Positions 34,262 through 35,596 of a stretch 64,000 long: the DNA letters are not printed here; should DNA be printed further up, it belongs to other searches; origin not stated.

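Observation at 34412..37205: RhuM-family gene tightly followed by a stand-alone OLD-family (ATPase+TOPRIM) nuclease: GajA-like without a GajB helicase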

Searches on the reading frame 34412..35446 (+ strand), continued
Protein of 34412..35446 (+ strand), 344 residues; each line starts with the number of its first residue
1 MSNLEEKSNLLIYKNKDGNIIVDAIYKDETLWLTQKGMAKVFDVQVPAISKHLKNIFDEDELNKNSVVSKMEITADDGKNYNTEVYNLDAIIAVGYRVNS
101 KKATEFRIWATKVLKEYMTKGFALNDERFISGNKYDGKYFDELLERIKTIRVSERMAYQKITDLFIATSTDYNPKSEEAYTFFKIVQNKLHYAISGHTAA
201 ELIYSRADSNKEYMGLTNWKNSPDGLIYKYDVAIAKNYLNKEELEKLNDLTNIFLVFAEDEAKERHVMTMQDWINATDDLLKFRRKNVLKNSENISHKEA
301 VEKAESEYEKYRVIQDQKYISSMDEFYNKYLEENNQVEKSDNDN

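Call 91: predict_structure(alignment_id=A7)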
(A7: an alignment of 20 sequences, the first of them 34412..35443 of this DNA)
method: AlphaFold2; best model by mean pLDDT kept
length: 344 residues; sequences in the alignment: 20
mean_pLDDT: 39.8   pTM: 0.25
mean pLDDT of the five models: 39.8, 38.3, 37.3, 37.0, 35.4
residues with pLDDT >= 90: 0; 70-90: 0; 50-70: 27; < 50: 317
segments of 3 or more residues with pLDDT < 50: 1-31, 38-49, 51-69, 74-76, 79-81, 89-239, 242-327, 329-331, 337-344
pLDDT, mean of each block of 10 residues (from residue 1): 34 37 42 51 46 45 45 51 52 42 43 38 31 31 34 31 36 37 42 41 42 42 33 43 46 40 32 33 28 39 42 36 43 49 39
secondary structure, 60 per line:
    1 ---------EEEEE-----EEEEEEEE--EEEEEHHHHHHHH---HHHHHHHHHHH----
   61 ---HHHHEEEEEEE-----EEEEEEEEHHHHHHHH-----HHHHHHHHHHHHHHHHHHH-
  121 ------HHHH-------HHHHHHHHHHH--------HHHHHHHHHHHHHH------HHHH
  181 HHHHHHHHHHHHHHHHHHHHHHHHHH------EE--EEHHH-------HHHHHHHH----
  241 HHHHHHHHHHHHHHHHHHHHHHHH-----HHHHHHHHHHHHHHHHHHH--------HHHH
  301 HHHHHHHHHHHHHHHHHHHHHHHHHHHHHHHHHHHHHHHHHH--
elements in order: E10-14 E20-27 E30-34 H35-42 H46-56 H64-67 E68-74 E80-87 H88-95 H101-119 H127-130 H138-148 H157-170 H177-206 H229-236 H241-264 H270-288 H297-342

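Call 92: search_solved_structures(query=A6, max_evalue=10)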
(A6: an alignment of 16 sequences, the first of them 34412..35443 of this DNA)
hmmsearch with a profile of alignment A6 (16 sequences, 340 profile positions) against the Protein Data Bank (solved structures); distinct sequences matched with E-value up to 10: 1.
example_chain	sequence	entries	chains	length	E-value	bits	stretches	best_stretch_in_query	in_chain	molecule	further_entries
3rf2_A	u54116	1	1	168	0.44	12.6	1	262-336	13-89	30S ribosomal protein S8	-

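Call 93: search_protein_families(library=phrogs, proteins=[window:34412-35443:+], max_evalue=0.001)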
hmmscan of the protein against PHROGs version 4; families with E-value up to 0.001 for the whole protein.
window:34412-35443:+ (344 aa): 1 family
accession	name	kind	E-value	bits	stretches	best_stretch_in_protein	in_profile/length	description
phrog_15286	-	unknown function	0.00032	20.8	1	51-154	48-153/274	-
